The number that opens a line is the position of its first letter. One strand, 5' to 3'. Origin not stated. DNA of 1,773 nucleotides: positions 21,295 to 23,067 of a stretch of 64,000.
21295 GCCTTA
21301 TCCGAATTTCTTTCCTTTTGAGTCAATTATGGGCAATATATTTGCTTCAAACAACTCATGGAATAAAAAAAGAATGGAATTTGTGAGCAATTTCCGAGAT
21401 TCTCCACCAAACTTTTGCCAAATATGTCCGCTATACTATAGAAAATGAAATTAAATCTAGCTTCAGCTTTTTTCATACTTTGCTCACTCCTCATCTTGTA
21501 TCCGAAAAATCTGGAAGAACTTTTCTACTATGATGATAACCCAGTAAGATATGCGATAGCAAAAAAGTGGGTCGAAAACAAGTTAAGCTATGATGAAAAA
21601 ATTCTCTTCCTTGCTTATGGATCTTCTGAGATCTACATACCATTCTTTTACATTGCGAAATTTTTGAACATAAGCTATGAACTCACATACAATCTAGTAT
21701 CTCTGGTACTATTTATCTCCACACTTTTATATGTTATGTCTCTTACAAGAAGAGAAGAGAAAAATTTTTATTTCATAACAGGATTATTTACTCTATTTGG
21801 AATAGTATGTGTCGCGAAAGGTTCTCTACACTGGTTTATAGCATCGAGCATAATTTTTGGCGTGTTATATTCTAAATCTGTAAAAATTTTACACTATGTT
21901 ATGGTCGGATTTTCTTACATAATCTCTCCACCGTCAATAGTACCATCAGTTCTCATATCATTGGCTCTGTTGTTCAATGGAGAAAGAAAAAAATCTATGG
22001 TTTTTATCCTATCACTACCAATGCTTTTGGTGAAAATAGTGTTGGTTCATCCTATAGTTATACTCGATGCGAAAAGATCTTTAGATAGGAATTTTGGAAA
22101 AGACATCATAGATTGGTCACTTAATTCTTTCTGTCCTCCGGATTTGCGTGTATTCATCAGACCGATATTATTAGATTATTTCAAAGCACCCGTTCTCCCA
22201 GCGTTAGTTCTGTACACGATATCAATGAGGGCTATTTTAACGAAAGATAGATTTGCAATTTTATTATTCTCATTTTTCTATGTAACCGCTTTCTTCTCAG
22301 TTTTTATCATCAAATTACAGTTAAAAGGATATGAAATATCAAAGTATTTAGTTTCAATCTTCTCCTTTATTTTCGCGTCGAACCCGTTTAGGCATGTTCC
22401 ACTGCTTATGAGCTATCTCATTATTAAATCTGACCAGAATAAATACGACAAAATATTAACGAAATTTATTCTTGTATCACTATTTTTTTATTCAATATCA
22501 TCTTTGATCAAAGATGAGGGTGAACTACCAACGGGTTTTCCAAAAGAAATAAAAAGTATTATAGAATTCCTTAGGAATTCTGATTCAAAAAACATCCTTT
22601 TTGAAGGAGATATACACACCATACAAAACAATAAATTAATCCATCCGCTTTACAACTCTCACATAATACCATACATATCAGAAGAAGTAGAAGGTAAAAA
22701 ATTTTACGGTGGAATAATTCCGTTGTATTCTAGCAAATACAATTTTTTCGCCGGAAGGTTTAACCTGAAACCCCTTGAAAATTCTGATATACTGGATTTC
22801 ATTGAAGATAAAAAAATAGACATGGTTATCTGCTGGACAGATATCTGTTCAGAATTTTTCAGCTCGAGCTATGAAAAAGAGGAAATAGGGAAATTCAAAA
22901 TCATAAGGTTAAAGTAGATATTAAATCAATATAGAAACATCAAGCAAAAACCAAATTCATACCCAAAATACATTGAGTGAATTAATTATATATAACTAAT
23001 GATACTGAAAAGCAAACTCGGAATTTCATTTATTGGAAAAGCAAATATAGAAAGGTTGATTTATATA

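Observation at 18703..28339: Candidate undescribed system: duplicated radical-SAM + polytopic-membrane-protein modules with prenyl-handling genes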

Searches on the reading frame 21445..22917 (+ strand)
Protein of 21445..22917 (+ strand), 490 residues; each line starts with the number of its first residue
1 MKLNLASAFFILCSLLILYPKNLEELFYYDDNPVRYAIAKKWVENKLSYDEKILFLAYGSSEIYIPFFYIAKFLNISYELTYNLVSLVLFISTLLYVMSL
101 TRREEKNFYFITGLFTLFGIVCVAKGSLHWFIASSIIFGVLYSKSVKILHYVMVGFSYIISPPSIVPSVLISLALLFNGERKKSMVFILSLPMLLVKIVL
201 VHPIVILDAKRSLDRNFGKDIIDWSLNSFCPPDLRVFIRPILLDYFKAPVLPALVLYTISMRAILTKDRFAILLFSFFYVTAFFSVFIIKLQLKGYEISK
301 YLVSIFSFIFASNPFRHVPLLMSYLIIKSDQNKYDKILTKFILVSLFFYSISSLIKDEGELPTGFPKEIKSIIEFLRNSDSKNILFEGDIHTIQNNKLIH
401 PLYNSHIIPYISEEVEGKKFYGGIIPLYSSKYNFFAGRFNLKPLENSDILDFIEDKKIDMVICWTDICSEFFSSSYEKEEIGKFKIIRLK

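Call 3: search_protein_families(library=pfam, proteins=[window:21445-22917:+], max_evalue=0.1)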
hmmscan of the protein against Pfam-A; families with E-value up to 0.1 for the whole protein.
window:21445-22917:+ (490 aa): 0 families

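Call 4: search_protein_families(library=ncbifam, proteins=[window:21445-22917:+], max_evalue=0.1)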
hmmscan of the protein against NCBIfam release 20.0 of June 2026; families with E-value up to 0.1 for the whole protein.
window:21445-22917:+ (490 aa): 0 families

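Call 6: find_encoding_contigs(protein=window:21445-22917:+, flank=10000, max_places=6)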
Protein window:21445-22917:+ (490 aa): 12 contigs read that carry it; 6 places shown.
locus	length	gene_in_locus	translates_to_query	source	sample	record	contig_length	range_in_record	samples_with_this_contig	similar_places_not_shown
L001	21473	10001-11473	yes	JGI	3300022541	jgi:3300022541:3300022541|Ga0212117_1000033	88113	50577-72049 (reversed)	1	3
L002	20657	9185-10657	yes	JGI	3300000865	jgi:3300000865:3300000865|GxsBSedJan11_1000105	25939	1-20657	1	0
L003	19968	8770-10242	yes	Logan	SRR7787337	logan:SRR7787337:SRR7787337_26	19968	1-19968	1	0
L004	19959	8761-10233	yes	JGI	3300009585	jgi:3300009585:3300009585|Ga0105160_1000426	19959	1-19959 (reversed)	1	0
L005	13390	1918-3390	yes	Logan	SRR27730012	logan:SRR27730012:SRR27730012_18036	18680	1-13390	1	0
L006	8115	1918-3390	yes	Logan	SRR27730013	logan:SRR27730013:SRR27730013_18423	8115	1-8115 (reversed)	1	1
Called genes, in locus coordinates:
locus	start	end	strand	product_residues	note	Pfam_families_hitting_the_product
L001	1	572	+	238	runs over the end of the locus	PF13411:MerR_1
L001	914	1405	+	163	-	-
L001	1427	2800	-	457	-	PF14238:DUF4340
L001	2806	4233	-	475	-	PF23357:DUF7088 (weak), PF09822:ABC_transp_aux, PF14258:DUF4350 (faint)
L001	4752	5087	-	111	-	-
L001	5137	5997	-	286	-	PF03668:RapZ-like_N, PF22740:PapZ_C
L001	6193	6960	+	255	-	PF08238:Sel1 (faint)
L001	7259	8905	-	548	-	-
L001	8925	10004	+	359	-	PF04055:Radical_SAM, PF13186:SPASM (weak)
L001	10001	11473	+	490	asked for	-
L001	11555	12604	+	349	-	PF04055:Radical_SAM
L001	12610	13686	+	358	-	PF04055:Radical_SAM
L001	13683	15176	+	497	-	-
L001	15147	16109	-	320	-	-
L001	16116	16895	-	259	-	-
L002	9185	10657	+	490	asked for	-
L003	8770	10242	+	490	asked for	-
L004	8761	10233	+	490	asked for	-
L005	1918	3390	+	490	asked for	-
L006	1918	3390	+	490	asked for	-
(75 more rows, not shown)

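Call 7: find_homologous_proteins(query=window:21445-22917:+, max_evalue=0.001)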
Query window:21445-22917:+ (490 aa): 14 proteins with E <= 0.001 among 8000 candidates.
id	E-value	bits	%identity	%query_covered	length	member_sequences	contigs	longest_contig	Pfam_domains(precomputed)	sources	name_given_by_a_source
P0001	0.0e+0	1043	99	100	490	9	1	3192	-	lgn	-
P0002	1.5e-178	613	58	98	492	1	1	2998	-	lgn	-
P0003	3.1e-151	523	50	98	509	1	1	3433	-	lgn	-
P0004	4.8e-149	516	51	98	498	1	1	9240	-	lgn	-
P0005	1.2e-146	508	49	100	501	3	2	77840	-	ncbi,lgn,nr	ncbi:MAG: hypothetical protein N2254_06770 [bacterium]|nr:hypothetical protein [bacterium]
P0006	1.7e-144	501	50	98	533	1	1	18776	-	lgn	-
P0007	4.6e-138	479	52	92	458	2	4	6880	-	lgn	-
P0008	2.8e-133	464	45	98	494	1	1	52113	-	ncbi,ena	-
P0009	2.4e-132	461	46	97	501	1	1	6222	-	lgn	-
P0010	1.0e-131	459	48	98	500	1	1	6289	-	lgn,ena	-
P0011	9.5e-124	432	42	100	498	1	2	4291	-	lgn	-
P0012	4.8e-100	354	41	100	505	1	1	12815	-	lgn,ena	-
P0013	1.6e-74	270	36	97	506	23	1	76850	-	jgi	-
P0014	1.4e-68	250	34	93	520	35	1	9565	-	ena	-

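Call 8: find_related_loci(query=window:21445-22917:+, collection=genome_contigs, flank=10000)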
Query window:21445-22917:+ (490 aa) in genome_contigs; peptide patterns used: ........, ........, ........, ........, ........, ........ (x = any residue, [..] = any of these).
105 stretches matched a pattern, but none encodes a relative of the query by tblastn (E <= 1e-3).

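Call 9: find_encoding_contigs(protein=P0005, flank=10000, max_places=2)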
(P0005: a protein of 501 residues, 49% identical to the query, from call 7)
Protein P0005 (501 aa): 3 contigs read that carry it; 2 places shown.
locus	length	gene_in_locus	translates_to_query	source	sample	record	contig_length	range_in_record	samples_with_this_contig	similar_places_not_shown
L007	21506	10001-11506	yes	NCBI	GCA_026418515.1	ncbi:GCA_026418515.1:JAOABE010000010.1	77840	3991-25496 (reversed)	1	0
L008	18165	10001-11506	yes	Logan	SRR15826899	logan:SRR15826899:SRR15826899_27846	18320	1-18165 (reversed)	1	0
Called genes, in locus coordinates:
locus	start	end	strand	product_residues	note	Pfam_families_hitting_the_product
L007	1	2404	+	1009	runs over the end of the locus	PF04879:Molybdop_Fe4S4, PF00384:Molybdopterin (weak), PF01568:Molydop_binding, PF12838:Fer4_7 (weak), PF13247:Fer4_11 (weak), PF12838:Fer4_7 (weak)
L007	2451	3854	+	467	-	PF03916:NrfD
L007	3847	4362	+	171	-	PF11821:ActD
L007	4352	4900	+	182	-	PF13442:Cytochrome_CBB3, PF00034:Cytochrom_C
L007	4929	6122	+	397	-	-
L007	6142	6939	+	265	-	-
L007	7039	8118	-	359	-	PF04055:Radical_SAM, PF13186:SPASM (weak)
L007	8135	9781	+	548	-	-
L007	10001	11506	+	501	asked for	-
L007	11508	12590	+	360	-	PF04055:Radical_SAM, PF13186:SPASM (weak)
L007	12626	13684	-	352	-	PF04055:Radical_SAM, PF13186:SPASM (weak)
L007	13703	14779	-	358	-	PF04055:Radical_SAM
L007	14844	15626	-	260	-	PF01040:UbiA (weak)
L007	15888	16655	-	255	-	PF08238:Sel1 (faint), PF13181:TPR_8 (faint)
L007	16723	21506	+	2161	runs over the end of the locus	-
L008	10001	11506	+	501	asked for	-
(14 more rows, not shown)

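Call 10: find_encoding_contigs(protein=P0013, flank=10000, max_places=2)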
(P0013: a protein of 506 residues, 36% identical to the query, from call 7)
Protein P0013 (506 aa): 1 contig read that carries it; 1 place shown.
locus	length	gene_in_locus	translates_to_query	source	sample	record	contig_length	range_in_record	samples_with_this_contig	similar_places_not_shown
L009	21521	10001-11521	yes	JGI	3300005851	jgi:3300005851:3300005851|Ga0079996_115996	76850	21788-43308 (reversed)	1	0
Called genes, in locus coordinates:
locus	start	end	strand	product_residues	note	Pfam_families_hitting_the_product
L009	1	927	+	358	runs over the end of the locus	PF00015:MCPsignal (faint), PF06103:DUF948 (weak), PF06160:EzrA (faint), PF28422:CCDC89 (weak), PF26618:DUF8196 (weak)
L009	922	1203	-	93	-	-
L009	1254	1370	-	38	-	-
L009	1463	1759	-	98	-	-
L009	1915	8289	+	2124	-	-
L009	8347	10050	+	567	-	-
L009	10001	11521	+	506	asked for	-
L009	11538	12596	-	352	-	PF04055:Radical_SAM, PF13186:SPASM (weak)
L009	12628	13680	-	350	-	PF04055:Radical_SAM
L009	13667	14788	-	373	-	PF04055:Radical_SAM, PF13186:SPASM (weak)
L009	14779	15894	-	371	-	PF04055:Radical_SAM, PF13186:SPASM (weak)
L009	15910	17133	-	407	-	PF04055:Radical_SAM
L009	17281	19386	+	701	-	PF23981:DUF7305, PF02368:Big_2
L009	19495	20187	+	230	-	PF13489:Methyltransf_23, PF01209:Ubie_methyltran, PF03141:Methyltransf_29, PF02353:CMAS (weak), PF13847:Methyltransf_31, PF08241:Methyltransf_11, PF08242:Methyltransf_12, PF13649:Methyltransf_25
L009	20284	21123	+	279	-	PF01040:UbiA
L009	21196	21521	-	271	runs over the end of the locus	PF13181:TPR_8 (faint), PF08238:Sel1 (weak)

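Call 11: find_encoding_contigs(protein=P0008, flank=10000, max_places=2)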
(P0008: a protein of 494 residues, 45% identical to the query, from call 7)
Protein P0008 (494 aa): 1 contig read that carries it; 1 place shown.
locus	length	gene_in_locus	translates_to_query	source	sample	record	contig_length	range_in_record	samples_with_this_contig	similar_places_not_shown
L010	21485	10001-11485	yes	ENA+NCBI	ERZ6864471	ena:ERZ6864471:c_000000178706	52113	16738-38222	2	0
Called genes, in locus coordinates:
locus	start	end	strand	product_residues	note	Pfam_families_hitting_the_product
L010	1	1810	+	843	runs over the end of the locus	PF20434:BD-FAE, PF07859:Abhydrolase_3, PF00326:Peptidase_S9 (weak)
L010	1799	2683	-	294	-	PF01497:Peripla_BP_2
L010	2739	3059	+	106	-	-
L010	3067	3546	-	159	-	-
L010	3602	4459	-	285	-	PF00574:CLP_protease (faint), PF25145:NfeD1b_N (weak), PF01343:Peptidase_S49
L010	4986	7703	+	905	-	PF26550:Tricorn_2nd (faint), PF26549:Tricorn_N (faint), PF07676:PD40 (faint)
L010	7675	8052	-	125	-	-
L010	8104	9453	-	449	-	-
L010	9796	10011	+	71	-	-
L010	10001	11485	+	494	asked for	-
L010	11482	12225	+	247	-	PF01040:UbiA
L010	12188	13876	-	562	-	-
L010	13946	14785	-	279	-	PF01551:Peptidase_M23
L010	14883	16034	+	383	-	PF00930:DPPIV_N (faint), PF26550:Tricorn_2nd (weak), PF26549:Tricorn_N, PF07676:PD40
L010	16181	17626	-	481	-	PF13231:PMT_2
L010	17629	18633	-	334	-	PF01210:NAD_Gly3P_dh_N, PF02558:ApbA, PF03446:NAD_binding_2 (weak), PF03807:F420_oxidored, PF07479:NAD_Gly3P_dh_C, PF20618:GPD_NAD_C_bact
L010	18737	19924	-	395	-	PF07690:MFS_1, PF12832:MFS_1_like, PF00083:Sugar_tr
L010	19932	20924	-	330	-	PF01040:UbiA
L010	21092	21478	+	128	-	PF00072:Response_reg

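Call 24: search_solved_structures(query=A1, max_evalue=10)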
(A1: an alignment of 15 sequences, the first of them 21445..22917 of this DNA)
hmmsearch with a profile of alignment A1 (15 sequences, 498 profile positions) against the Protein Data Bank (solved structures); distinct sequences matched with E-value up to 10: 2.
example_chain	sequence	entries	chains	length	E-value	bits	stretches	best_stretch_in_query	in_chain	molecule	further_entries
9b53_A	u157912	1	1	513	2.2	10.3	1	406-449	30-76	Capsid protein VP1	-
9b52_22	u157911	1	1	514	2.2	10.3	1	406-449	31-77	Capsid protein VP1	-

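Call 26: predict_structure(alignment_id=A1)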
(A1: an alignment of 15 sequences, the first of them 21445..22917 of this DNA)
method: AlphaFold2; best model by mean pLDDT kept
length: 490 residues; sequences in the alignment: 15
mean_pLDDT: 85.8   pTM: 0.88
mean pLDDT of the five models: 85.8, 82.8, 82.5, 79.7, 79.5
residues with pLDDT >= 90: 269; 70-90: 169; 50-70: 35; < 50: 17
segments of 3 or more residues with pLDDT < 50: 212-228
pLDDT, mean of each block of 10 residues (from residue 1): 88 96 89 91 87 76 92 96 97 96 85 96 92 95 92 92 90 95 93 83 65 46 46 74 84 93 93 95 85 74 72 83 93 90 97 93 89 95 89 76 89 91 67 76 85 92 91 73 89
secondary structure, 60 per line:
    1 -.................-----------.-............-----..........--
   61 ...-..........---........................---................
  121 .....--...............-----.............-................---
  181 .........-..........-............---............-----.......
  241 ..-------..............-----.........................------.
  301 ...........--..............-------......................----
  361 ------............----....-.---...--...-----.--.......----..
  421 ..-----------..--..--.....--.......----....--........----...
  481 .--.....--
elements in order: H2-18 H32-43 H49-58 H65-74 H78-101 H105-125 H128-142 H148-160 H162-177 H181-189 H191-200 H202-213 H217-228 H234-242 H250-263 H269-293 H300-311 H314-327 H335-356 H367-378 E383-386 E392-394 E397-399 H408-414 E419-422 H449-455 E460-463 H466-473 E478-481 E484-488

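Call 28: fold_search(model_id=the predicted structure, library=pdb)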
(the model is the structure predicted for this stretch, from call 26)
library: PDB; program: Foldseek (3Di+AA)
matches with E <= 10: 198; with E <= 0.001: 0
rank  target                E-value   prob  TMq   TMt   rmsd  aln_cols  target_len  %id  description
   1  9n9j_I                7.5e-03  0.99  0.39  0.30  18.9       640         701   10  Structure of a GRP94 folding intermediate engaged with a CCDC134- and FKBP11-bound secretory translocon (released 2025-11-19)
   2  5ezm                  1.0e-02  1.00  0.45  0.42  13.8       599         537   10  Crystal Structure of ArnT from Cupriavidus metallidurans in the apo state (released 2016-02-17)
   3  6wby                  1.4e-02  1.00  0.44  0.21   9.6       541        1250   12  Single-Particle Cryo-EM Structure of Arabinofuranosyltransferase AftD from Mycobacteria, Mutant R1389S Class 2 (released 2020-05-13)
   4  9s6t_A                4.5e-02  0.99  0.48  0.49   9.2       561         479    9  Ternary cryo-EM structure of chicken ALG12 with Dol25-PP-GlcNAc2Man7, Dol25-P-Man, and Fab (released 2026-03-18)
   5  7c77_B                6.4e-02  0.20  0.15  0.15  23.2       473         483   12  Cryo-EM structure of mouse TLR3 in complex with UNC93B1 (released 2021-01-06)
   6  6wbx                  1.0e-01  0.94  0.42  0.20  10.1       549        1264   14  Single-Particle Cryo-EM Structure of Arabinofuranosyltransferase AftD from Mycobacteria, Mutant R1389S Class 1 (released 2020-05-13)
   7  7tx7                  1.2e-01  0.23  0.16  0.18  22.1       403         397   11  Cryo-EM structure of the human reduced folate carrier (released 2022-09-21)
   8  9jrk                  1.3e-01  0.23  0.16  0.19  21.4       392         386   13  outward-open hSLC19A1 + MTX (released 2025-02-26)
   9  9ub7_B                1.7e-01  0.63  0.22  0.26  17.0       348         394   16  Structure of glycosylphosphatidylinositol transamidase,state 1 (released 2026-04-08)
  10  4zwb_A                2.3e-01  0.12  0.14  0.14  24.2       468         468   10  Crystal structure of maltose-bound human GLUT3 in the outward-occluded conformation at 2.4 angstrom (released 2015-07-22)
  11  8xv2                  2.5e-01  0.15  0.15  0.17  21.9       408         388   13  Thiamine-bound human SLC19A3 (released 2024-03-27)
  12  9l0b_A                3.2e-01  0.14  0.16  0.18  21.5       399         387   14  structure of MCT2-embigin complex (released 2025-12-24)
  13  7spt                  3.2e-01  0.13  0.16  0.17  22.7       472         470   10  Crystal structure of exofacial state human glucose transporter GLUT3 (released 2022-05-18)
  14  5wb2_A                3.3e-01  0.14  0.14  0.16  21.8       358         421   13  US28 bound to engineered chemokine CX3CL1.35 and nanobodies (released 2018-06-13)
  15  7tx6                  3.6e-01  0.13  0.15  0.17  22.1       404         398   13  Cryo-EM structure of the human reduced folate carrier in complex with methotrexate (released 2022-09-21)
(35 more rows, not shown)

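Call 33: find_related_loci(query=A1, collection=genome_contigs, flank=10000)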
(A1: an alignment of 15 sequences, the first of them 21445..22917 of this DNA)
Query A1 (490 aa) in genome_contigs; peptide patterns used: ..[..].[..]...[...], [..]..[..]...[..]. (x = any residue, [..] = any of these).
41 stretches matched a pattern; 6 encode a relative of the query (tblastn E <= 1e-3); 5 distinct loci.
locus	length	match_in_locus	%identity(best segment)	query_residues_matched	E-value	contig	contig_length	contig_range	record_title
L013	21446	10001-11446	45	9-490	1e-137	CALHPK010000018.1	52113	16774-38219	MAG: uncultured bacterium isolate S1_Bin_METABAT__180_1 genome assembly, contig: c_000000178706, whole genome shotgun se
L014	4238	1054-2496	38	20-489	7e-81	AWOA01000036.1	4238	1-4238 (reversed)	Candidatus Calescibacterium nevadense OTU 1 strain JGI OTU-1 EM19COM1_contig_34_0.36, whole genome shotgun sequence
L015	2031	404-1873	34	19-490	9e-76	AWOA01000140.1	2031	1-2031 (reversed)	Candidatus Calescibacterium nevadense OTU 1 strain JGI OTU-1 EM19COM1_contig_158_0.140, whole genome shotgun sequence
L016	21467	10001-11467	49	2-490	3e-143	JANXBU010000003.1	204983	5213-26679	MAG: Candidatus Calescibacterium sp. isolate SKYB43 NODE_3_length_204983_cov_277.662523, whole genome shotgun sequence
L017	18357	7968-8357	27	362-482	7e-11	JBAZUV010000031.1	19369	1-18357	MAG: Elusimicrobiota bacterium isolate SO_2017_GW1_237 NODE_10825_length_19369_cov_6.539445_OW334_2017, whole genome sho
